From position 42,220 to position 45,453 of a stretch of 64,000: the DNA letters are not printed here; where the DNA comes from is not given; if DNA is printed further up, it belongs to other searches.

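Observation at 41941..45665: Solitary type IIG restriction-modification gene bracketed by copies of an interspersed repeat: a likely inserted defence islet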

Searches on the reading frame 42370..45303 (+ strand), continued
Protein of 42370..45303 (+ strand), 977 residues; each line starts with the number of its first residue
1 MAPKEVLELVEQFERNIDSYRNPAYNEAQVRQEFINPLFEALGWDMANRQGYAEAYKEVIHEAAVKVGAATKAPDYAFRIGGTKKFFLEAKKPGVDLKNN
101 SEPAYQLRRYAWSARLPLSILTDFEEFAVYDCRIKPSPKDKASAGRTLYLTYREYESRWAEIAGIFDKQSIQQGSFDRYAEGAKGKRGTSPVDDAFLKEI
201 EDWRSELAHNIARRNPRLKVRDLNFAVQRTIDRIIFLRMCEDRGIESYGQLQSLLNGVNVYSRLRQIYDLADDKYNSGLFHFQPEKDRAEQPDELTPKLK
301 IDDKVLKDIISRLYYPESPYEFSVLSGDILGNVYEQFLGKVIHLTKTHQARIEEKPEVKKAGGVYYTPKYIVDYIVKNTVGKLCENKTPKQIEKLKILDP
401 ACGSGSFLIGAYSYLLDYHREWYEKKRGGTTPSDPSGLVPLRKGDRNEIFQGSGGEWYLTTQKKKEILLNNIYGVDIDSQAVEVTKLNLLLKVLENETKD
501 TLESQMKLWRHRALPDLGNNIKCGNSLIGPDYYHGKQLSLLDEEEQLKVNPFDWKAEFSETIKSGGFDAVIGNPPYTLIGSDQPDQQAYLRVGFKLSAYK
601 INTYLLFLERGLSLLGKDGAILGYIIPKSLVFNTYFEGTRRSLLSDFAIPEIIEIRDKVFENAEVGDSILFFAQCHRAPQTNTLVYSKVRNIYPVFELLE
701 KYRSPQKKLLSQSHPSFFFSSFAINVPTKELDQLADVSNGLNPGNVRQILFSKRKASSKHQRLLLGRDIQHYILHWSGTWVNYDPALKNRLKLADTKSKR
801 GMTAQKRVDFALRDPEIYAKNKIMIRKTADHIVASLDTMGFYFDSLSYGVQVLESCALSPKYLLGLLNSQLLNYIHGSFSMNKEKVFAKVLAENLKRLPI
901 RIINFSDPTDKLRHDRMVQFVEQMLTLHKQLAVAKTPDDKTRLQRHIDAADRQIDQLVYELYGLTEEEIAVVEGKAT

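Call 66: predict_structure(alignment_id=A1)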
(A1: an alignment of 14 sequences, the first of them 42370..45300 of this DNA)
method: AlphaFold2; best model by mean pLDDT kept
length: 977 residues; sequences in the alignment: 14
mean_pLDDT: 55.2   pTM: 0.36
mean pLDDT of the five models: 55.2, 52.2, 51.7, 48.3, 42.5
residues with pLDDT >= 90: 31; 70-90: 240; 50-70: 311; < 50: 395
segments of 3 or more residues with pLDDT < 50: 22-25, 43-46, 48-197, 242-246, 315-371, 400-404, 428-446, 508-513, 523-538, 540-581, 658-666, 690-699, 719-722, 743-785, 797-800, 884-886
pLDDT, mean of each block of 10 residues (from residue 1): 60 61 50 62 45 24 20 21 23 27 30 27 23 26 26 38 33 25 24 43 74 78 69 63 50 73 79 59 60 75 81 41 25 27 24 31 33 56 75 65 56 84 65 37 51 67 79 59 61 64 49 52 39 42 40 40 42 41 57 63 65 62 64 67 74 57 49 62 60 38 57 55 73 82 41 37 38 39 48 50 53 55 74 74 64 86 90 78 57 84 90 92 84 80 86 91 80 65
secondary structure, 60 per line:
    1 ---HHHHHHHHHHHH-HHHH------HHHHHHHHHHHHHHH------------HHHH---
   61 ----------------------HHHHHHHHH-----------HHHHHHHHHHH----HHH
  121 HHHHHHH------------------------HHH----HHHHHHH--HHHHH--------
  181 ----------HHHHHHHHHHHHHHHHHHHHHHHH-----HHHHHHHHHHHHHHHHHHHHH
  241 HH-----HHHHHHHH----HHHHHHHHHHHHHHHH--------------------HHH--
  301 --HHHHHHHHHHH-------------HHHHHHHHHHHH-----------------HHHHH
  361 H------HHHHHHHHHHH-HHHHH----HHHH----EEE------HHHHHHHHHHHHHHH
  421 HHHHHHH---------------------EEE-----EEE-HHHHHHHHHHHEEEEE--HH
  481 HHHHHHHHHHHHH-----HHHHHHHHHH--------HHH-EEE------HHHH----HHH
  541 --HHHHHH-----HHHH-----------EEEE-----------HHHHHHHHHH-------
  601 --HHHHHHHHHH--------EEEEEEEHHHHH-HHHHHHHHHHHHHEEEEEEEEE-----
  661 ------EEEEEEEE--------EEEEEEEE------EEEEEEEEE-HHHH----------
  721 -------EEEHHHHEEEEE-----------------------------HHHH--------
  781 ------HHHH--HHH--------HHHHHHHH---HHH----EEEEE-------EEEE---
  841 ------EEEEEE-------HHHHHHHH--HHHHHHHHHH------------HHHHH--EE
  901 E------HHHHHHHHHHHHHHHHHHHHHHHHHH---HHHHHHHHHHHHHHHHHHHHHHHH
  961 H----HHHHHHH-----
elements in order (helices of 4 or more, strands of 3 or more residues): H4-15 H17-20 H27-41 H54-57 H83-91 H103-113 H118-127 H159-165 H168-172 H191-214 H220-242 H248-255 H260-275 H303-313 H327-338 H356-361 H368-378 H380-384 H389-392 E397-399 H406-427 E449-451 E457-459 H461-471 E472-476 H479-493 H499-508 E521-523 H530-533 H543-548 H554-557 E569-572 H584-593 H603-612 E621-627 H628-632 H634-646 E647-655 E667-674 E683-690 E697-705 H707-710 E728-730 H731-734 E735-739 H769-772 H787-790 H804-811 E822-826 E834-837 E847-852 H860-867 H870-879 H892-896 E899-901 H908-933 H937-961 H966-972
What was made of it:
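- Tried and rejected: The first AF2 run with 14 sequences was too poor to use (pLDDT 55, call 66).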

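Call 70: find_homologous_proteins(query=L001:6323-8398:+, max_evalue=1e-50)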
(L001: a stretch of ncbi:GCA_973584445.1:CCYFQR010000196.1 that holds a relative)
Query L001:6323-8398:+ (691 aa): 7991 proteins with E <= 1e-50 among 8000 candidates; the best 120 are listed.
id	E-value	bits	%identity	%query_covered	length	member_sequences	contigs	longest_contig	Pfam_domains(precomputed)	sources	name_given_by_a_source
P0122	0.0e+0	1477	94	100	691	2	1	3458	PF00679.31,PF14492.13,PF00009.34,PF03764.25,PF03144.32,PF22042.3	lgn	-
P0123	0.0e+0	1350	86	100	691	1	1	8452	PF00679.31,PF14492.13,PF00009.34,PF03764.25,PF03144.32,PF22042.3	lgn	-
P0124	0.0e+0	1319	82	100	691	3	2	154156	PF00679.31,PF14492.13,PF00009.34,PF03764.25,PF03144.32,PF22042.3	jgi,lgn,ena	-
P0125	0.0e+0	1314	82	100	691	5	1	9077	PF00679.31,PF14492.13,PF00009.34,PF03764.25,PF03144.32,PF22042.3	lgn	-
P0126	0.0e+0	1309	82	100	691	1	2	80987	PF00679.31,PF14492.13,PF00009.34,PF03764.25,PF03144.32,PF22042.3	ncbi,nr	ncbi:MAG: elongation factor G [candidate division Zixibacteria bacterium]|nr:elongation factor G [ca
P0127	0.0e+0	1306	82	100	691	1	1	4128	PF00679.31,PF14492.13,PF00009.34,PF03764.25,PF03144.32,PF22042.3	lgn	-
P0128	0.0e+0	1296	81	100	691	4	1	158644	PF00679.31,PF14492.13,PF00009.34,PF03764.25,PF03144.32,PF22042.3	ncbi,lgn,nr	ncbi:MAG TPA: elongation factor G [Verrucomicrobiae bacterium]|nr:elongation factor G [Verrucomicrob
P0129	0.0e+0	1295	81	100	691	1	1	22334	PF00679.31,PF14492.13,PF00009.34,PF03764.25,PF03144.32,PF22042.3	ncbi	-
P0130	0.0e+0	1289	80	100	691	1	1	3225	PF00679.31,PF14492.13,PF00009.34,PF03764.25,PF03144.32,PF22042.3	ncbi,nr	ncbi:MAG TPA: elongation factor G [candidate division Zixibacteria bacterium]|nr:elongation factor G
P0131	0.0e+0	1030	64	99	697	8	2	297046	PF00679.31,PF14492.13,PF00009.34,PF03764.25,PF03144.32,PF22042.3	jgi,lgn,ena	-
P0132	0.0e+0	1020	65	99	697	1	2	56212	PF00679.31,PF14492.13,PF00009.34,PF03764.25,PF03144.32,PF22042.3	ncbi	-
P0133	0.0e+0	1017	63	100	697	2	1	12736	PF00679.31,PF14492.13,PF00009.34,PF03764.25,PF03144.32,PF22042.3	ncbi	-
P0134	0.0e+0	1017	64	99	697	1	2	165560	PF00679.31,PF14492.13,PF00009.34,PF03764.25,PF03144.32,PF22042.3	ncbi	-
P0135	1.6e-298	1010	64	100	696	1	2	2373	PF00679.31,PF14492.13,PF00009.34,PF03764.25,PF16658.12,PF03144.32,PF22042.3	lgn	-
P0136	3.5e-298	1009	64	99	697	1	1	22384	PF00679.31,PF14492.13,PF00009.34,PF03764.25,PF03144.32,PF22042.3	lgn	-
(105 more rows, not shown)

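Call 77: predict_structure(alignment_id=A6)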
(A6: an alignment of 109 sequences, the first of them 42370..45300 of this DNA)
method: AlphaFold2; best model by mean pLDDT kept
length: 977 residues; sequences in the alignment: 109
mean_pLDDT: 86.6   pTM: 0.75
mean pLDDT of the five models: 86.6, 84.2, 84.1, 81.8, 81.8
residues with pLDDT >= 90: 553; 70-90: 305; 50-70: 90; < 50: 29
segments of 3 or more residues with pLDDT < 50: 181-191, 431-443
pLDDT, mean of each block of 10 residues (from residue 1): 91 93 89 95 88 69 65 85 85 91 92 86 96 87 92 95 88 65 36 70 93 94 91 89 82 93 94 85 86 93 95 71 62 75 87 77 74 95 96 96 90 96 79 44 63 79 94 93 90 83 67 88 93 78 79 95 96 76 83 83 91 92 92 89 96 88 72 94 95 86 95 87 86 96 88 93 95 95 90 80 72 91 94 96 96 95 98 90 74 94 96 98 97 95 97 97 93 77
secondary structure, 60 per line:
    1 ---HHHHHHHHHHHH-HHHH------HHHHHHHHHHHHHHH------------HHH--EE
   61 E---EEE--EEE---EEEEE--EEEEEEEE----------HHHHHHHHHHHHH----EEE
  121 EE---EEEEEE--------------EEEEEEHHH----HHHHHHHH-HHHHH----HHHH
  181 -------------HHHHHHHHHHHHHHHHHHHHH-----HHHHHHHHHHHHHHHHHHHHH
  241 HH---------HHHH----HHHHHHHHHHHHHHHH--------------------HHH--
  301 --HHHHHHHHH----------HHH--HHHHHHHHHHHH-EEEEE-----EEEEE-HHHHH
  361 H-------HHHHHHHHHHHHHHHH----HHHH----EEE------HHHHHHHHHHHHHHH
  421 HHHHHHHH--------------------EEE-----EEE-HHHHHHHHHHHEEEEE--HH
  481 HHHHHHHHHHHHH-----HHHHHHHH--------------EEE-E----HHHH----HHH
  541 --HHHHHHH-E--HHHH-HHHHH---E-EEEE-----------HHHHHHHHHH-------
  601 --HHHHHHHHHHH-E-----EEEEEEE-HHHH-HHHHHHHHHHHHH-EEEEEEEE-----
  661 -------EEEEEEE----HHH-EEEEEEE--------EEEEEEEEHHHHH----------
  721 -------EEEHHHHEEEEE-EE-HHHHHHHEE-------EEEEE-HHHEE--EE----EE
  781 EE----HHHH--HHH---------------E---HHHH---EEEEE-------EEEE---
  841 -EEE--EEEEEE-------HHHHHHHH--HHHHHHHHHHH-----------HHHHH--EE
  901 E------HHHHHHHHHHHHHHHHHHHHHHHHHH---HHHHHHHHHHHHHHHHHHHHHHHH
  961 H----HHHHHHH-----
elements in order (helices of 4 or more, strands of 3 or more residues): H4-15 H17-20 H27-41 E59-61 E65-67 E70-72 E76-80 E83-90 H101-113 E118-122 E126-131 E146-151 H159-166 H168-172 H177-180 H194-214 H220-242 H252-255 H260-275 H303-311 H327-338 E340-344 E350-354 H356-361 H369-384 H389-392 E397-399 H406-428 E449-451 E457-459 H461-471 E472-476 H479-493 H499-506 E521-523 H530-533 H543-549 H554-557 H559-563 E569-572 H584-593 H603-613 E621-627 H629-632 H634-646 E648-655 E668-674 E683-689 E698-705 H706-710 E728-730 H731-734 E735-739 H744-750 E760-764 E779-782 H787-790 H815-818 E822-826 E834-837 E842-844 E847-852 H860-867 H870-880 H892-896 E899-901 H908-933 H937-961 H966-972
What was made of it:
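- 42370..45303 (+): Type IIG restriction-modification gene, 977 aa. Motifs: nuclease PD75...E89-A-K91, methylase motif I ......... (aa 399-407), motif IV NPPY (aa 573-576), TaqI_C recognition domain (aa 763-900). AF2 model with mean pLDDT 86.6 (call 77).
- On Type IIG restriction-modification enzyme: AF2 mean pLDDT 86.6 (call 77).
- On In-frame palindromic repeat insertion (RPE-like): pLDDT is below 50 with no secondary structure for aa 431-443, between helix 406-428 and strand 449-451 (call 77).
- Tried and rejected: It was repeated with 109 sequences (call 77).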

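Call 79: fold_search(model_id=the predicted structure, library=pdb)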
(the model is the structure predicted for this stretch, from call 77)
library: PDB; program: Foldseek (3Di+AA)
matches with E <= 10: 402; with E <= 0.001: 95
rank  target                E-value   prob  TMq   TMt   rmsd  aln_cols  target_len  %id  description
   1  7rfl_B                2.6e-26  1.00  0.44  0.73   5.7       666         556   19  CamA Adenine Methyltransferase Complexed to Cognate Substrate DNA and Inhibitor SGC0946 (released 2021-09-15)
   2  7rfm_B                3.0e-26  1.00  0.44  0.73   5.5       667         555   19  CamA Adenine Methyltransferase Complexed to Cognate Substrate DNA and Inhibitor EPZ004777 (released 2021-09-15)
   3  8cxw_B                3.9e-26  1.00  0.42  0.71   6.2       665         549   19  CamA Adenine Methyltransferase Complexed to Cognate Substrate DNA and Inhibitor piclidenoson (Compound 4) (released 2023-01-11)
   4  7lni_A                7.7e-26  1.00  0.44  0.74   5.3       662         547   19  SeMet CamA Adenine Methyltransferase Complexed to Cognate Substrate DNA (released 2021-05-19)
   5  8cxs_A                1.0e-25  1.00  0.43  0.72   5.7       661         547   20  CamA Adenine Methyltransferase Complexed to Cognate Substrate DNA and Inhibitor MTA (released 2023-01-11)
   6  7lni_B                1.5e-25  1.00  0.42  0.71   6.0       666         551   18  SeMet CamA Adenine Methyltransferase Complexed to Cognate Substrate DNA (released 2021-05-19)
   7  7rfl_A                1.6e-25  1.00  0.43  0.72   5.7       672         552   19  CamA Adenine Methyltransferase Complexed to Cognate Substrate DNA and Inhibitor SGC0946 (released 2021-09-15)
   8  8cy2_A                2.2e-25  1.00  0.42  0.72   5.9       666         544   18  CamA Adenine Methyltransferase Complexed to Cognate Substrate DNA and Inhibitor APNEA (Compound 9) (released 2023-01-11)
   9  8cxt_A                2.3e-25  1.00  0.41  0.71   5.9       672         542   18  CamA Adenine Methyltransferase Complexed to Cognate Substrate DNA and Inhibitor N6-benzyladenosine (Compound 1) (released 2023-01-11)
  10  7rfm_A                2.4e-25  1.00  0.44  0.74   5.3       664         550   19  CamA Adenine Methyltransferase Complexed to Cognate Substrate DNA and Inhibitor EPZ004777 (released 2021-09-15)
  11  7lnj_B                2.7e-25  1.00  0.43  0.72   5.9       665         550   19  CamA Adenine Methyltransferase Complexed to Cognate Substrate DNA (released 2021-05-19)
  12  7rfn_A                3.4e-25  1.00  0.44  0.74   5.3       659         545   19  CamA Adenine Methyltransferase Complexed to Cognate Substrate DNA and Inhibitor SGC8158 (released 2021-09-15)
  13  8cxx_A                3.6e-25  1.00  0.43  0.73   5.4       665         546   18  CamA Adenine Methyltransferase Complexed to Cognate Substrate DNA and Compound 6 (released 2023-01-11)
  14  8cxw_A                3.6e-25  1.00  0.42  0.73   5.5       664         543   18  CamA Adenine Methyltransferase Complexed to Cognate Substrate DNA and Inhibitor piclidenoson (Compound 4) (released 2023-01-11)
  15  7lt5_B                4.2e-25  1.00  0.45  0.72   5.6       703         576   18  CamA Adenine Methyltransferase Complexed to Cognate Substrate DNA and Cofactor SAH (released 2021-05-19)
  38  3s1s                  2.3e-21  1.00  0.29  0.32  19.6      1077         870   13  Characterization and crystal structure of the type IIG restriction endonuclease BpuSI (released 2011-07-13)
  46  5hr4_C                6.4e-18  1.00  0.46  0.58   9.4       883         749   12  Structure of Type IIL restriction-modification enzyme MmeI in complex with DNA has implications for engineering of new (released 2016-04-27)
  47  5hr4_J                7.9e-18  1.00  0.48  0.59   8.5       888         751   12  Structure of Type IIL restriction-modification enzyme MmeI in complex with DNA has implications for engineering of new (released 2016-04-27)
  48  7lvv_A                3.2e-17  1.00  0.44  0.43  11.1      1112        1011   12  cryoEM structure DrdV-DNA complex (released 2021-03-17)
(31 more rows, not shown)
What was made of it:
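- On Type IIG restriction-modification enzyme: TM-scores are low (0.29-0.48) because of domain arrangement (call 79).
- Closest known: Type IIG. Different: The MTase-TRD part is structurally closest to the orphan methylase CamA (call 79).
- AF2 model with mean pLDDT 86.6, and Foldseek hits to BpuSI 3s1s (E 2e-21), MmeI 5hr4 (E 6e-18) and DrdV 7lvv (E 3e-17) (calls 77, 79).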

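Call 81: search_dna_similar(query=window:42370-45300:+, collection=plasmids, mode=protein, max_rows=8, max_evalue=1e-20)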
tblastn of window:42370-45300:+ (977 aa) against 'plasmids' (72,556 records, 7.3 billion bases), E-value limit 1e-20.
Records with a match: 36; places in all: 36; records where one place covers at least 80% of the query: 0.
Best place of each record, by identity: <60% 36.
By first word of the organism name: Acinetobacter 10; Xanthomonas 8; Psychrobacter 2; Escherichia 2; Lactobacillus 2; Neorhizobium 1; Ancylobacter 1; Mesorhizobium 1; uncultured 1; Rhizobium 1; and 7 more.
By predicted mobility (MOB-suite, as given by PLSDB): conjugative 17; mobilizable 10; non-mobilizable 9.
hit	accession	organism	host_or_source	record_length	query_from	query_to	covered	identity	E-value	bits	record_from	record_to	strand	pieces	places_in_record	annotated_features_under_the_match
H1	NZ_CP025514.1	Neorhizobium sp. SOG26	Oryza glumipatula,Whole ...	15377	1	653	67%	38.0%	2e-114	396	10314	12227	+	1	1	N-6 DNA methylase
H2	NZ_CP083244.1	Ancylobacter polymorphus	activated sludge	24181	2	653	67%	37.7%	1e-111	387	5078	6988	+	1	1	N-6 DNA methylase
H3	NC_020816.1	Xanthomonas citri subsp. citri Aw12879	-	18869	2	653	67%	37.7%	7e-110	382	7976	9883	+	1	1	N-6 DNA methylase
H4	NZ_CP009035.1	Xanthomonas citri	citrus spp.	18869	2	653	67%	37.7%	7e-110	382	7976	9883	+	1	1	N-6 DNA methylase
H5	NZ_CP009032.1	Xanthomonas citri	Citrus x limon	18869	2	653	67%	37.7%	7e-110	382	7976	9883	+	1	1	N-6 DNA methylase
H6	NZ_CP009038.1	Xanthomonas citri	citrus spp.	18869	2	653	67%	37.7%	7e-110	382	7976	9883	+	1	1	N-6 DNA methylase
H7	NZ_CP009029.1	Xanthomonas citri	Citrus x aurantiifolia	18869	2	653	67%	37.7%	7e-110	382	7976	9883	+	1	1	N-6 DNA methylase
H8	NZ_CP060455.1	Xanthomonas citri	Cell culture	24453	2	653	67%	37.7%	7e-110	382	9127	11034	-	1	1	N-6 DNA methylase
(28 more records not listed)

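Call 82: search_dna_similar(query=window:42370-45300:+, collection=phages, mode=protein, max_rows=6, max_evalue=1e-20)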
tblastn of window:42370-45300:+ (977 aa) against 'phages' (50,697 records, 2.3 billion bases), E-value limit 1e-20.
No match.
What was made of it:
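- Tried and rejected: Plasmids gave only 38%-identical N-terminal matches (calls 81, 82).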
